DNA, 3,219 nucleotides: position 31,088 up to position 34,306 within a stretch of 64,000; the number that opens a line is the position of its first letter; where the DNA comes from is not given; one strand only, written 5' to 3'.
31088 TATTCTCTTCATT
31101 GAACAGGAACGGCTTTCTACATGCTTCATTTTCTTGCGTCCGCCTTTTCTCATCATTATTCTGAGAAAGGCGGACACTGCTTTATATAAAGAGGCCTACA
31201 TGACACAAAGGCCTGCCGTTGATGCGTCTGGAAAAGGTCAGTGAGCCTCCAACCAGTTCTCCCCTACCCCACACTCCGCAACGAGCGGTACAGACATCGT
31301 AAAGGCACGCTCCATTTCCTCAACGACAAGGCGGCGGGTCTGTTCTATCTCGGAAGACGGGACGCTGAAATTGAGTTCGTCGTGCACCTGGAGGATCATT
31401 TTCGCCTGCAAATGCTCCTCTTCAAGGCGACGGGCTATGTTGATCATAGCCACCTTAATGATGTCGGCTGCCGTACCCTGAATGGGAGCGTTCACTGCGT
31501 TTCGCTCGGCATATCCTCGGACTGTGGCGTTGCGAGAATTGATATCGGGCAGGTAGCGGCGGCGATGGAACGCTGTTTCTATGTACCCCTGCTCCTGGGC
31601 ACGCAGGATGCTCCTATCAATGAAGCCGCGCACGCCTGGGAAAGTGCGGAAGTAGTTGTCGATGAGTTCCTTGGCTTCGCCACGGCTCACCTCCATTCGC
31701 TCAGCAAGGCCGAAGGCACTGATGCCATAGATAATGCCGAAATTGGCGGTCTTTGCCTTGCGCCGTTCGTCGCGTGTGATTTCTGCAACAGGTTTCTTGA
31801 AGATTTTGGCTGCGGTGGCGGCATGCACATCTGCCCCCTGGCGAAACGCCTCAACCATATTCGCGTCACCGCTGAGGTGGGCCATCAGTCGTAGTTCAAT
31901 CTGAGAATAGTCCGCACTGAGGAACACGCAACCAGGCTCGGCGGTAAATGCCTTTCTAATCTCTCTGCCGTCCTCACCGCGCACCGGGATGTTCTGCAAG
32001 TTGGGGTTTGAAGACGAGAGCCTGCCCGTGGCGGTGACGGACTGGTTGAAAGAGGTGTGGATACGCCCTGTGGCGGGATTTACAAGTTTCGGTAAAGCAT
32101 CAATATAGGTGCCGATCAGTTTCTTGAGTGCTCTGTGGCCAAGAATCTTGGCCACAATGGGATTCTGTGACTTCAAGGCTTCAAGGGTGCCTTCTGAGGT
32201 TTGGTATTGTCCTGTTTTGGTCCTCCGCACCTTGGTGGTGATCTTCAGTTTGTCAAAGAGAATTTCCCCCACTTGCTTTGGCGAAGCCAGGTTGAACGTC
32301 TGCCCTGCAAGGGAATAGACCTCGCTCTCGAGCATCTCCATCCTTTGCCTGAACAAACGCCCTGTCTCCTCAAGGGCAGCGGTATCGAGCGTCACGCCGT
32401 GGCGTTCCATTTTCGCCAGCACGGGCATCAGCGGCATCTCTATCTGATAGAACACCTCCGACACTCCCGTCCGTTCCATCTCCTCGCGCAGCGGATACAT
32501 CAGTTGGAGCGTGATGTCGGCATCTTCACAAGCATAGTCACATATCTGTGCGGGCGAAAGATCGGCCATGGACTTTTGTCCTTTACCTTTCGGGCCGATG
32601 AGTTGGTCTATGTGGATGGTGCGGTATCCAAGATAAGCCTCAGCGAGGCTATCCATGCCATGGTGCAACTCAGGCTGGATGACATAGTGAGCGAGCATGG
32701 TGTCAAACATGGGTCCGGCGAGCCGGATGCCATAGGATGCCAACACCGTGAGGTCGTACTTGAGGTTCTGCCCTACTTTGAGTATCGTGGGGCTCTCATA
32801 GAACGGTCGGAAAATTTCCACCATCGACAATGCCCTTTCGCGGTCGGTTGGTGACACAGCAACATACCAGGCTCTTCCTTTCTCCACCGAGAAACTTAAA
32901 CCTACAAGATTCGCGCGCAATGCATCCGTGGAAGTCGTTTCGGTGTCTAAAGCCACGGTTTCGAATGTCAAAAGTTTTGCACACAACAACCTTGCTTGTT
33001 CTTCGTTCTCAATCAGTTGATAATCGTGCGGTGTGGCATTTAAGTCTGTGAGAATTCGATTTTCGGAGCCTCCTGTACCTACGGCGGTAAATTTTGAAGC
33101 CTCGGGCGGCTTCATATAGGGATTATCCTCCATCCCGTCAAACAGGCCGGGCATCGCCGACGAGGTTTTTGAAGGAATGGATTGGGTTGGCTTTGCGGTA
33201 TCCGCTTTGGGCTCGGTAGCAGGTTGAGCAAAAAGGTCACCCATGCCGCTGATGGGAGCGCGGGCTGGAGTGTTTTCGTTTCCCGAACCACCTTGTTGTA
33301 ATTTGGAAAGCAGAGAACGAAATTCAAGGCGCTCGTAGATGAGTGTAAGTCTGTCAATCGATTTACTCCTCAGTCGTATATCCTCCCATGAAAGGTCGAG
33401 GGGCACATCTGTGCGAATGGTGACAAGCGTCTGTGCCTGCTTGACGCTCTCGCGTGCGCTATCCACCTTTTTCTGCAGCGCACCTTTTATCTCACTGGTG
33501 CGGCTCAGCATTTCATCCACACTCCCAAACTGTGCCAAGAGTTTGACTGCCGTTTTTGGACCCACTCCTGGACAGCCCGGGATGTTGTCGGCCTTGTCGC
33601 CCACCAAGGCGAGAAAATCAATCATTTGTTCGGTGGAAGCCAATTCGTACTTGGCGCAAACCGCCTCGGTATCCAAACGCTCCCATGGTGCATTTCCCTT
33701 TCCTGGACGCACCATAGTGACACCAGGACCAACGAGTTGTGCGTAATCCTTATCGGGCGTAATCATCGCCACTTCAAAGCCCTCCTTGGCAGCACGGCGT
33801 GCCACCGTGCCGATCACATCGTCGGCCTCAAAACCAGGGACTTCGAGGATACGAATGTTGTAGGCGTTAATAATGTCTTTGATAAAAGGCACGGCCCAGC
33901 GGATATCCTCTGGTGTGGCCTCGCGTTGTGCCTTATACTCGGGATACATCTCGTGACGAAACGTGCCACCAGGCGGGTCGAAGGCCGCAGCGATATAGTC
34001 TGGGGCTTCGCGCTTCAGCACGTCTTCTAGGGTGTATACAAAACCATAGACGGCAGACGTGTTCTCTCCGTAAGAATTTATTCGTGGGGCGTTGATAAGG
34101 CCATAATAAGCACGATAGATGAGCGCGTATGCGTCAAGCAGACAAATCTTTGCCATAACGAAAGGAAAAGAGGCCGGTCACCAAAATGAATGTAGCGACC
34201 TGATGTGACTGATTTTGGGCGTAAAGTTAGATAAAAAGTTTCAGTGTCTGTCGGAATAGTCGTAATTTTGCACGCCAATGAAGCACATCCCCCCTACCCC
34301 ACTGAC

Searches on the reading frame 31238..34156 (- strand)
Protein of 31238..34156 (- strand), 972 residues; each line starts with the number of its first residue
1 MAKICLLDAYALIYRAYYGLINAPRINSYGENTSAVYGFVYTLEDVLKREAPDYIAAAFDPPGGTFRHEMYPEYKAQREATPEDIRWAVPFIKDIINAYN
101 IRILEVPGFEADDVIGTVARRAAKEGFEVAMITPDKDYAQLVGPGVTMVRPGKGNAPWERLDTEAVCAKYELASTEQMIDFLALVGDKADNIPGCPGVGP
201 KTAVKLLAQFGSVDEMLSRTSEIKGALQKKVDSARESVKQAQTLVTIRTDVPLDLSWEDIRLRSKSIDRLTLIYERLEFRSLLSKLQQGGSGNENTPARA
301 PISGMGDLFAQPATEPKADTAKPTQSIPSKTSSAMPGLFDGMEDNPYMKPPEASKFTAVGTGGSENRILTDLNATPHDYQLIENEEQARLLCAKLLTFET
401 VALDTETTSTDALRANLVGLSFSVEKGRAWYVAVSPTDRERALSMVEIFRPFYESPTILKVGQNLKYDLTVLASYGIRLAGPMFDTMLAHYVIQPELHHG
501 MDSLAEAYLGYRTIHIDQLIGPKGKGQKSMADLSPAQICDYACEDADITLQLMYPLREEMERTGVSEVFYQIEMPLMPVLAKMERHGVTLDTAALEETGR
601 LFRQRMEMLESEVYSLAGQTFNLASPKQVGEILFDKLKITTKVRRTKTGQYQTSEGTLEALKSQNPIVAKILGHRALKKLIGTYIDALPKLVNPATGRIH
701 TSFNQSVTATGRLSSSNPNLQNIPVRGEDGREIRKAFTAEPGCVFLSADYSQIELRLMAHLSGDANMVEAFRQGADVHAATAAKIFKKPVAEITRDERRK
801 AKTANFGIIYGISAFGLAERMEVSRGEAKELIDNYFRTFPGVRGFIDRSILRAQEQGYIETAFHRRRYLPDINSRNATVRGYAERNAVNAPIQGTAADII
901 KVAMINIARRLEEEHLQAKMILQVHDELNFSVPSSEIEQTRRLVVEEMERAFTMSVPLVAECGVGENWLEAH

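Call 74: search_protein_families(library=pfam, proteins=[window:31238-34156:-], max_evalue=0.00001)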
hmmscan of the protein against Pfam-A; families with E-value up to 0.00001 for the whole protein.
window:31238-34156:- (972 aa): 5 families
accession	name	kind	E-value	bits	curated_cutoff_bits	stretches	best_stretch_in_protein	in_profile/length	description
PF00476.26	DNA_pol_A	-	1e-162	541.9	34.3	1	593-970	2-381/381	DNA polymerase family A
PF02739.22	5_3_exonuc_N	-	2.6e-53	180.5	34.3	1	3-170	1-163/164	5'-3' exonuclease, N-terminal resolvase-like domain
PF01612.26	DNA_pol_A_exo1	-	1.2e-31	110.3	23.6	1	379-560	1-172/173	3'-5' exonuclease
PF01367.25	5_3_exonuc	-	6.4e-31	107.2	40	1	175-265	3-94/97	5'-3' exonuclease, C-terminal SAM fold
PF22619.2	DNA_polI_exo1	-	8.1e-07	29.4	27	1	406-528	4-119/140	DNA polymerase I, ribonuclease H-like domain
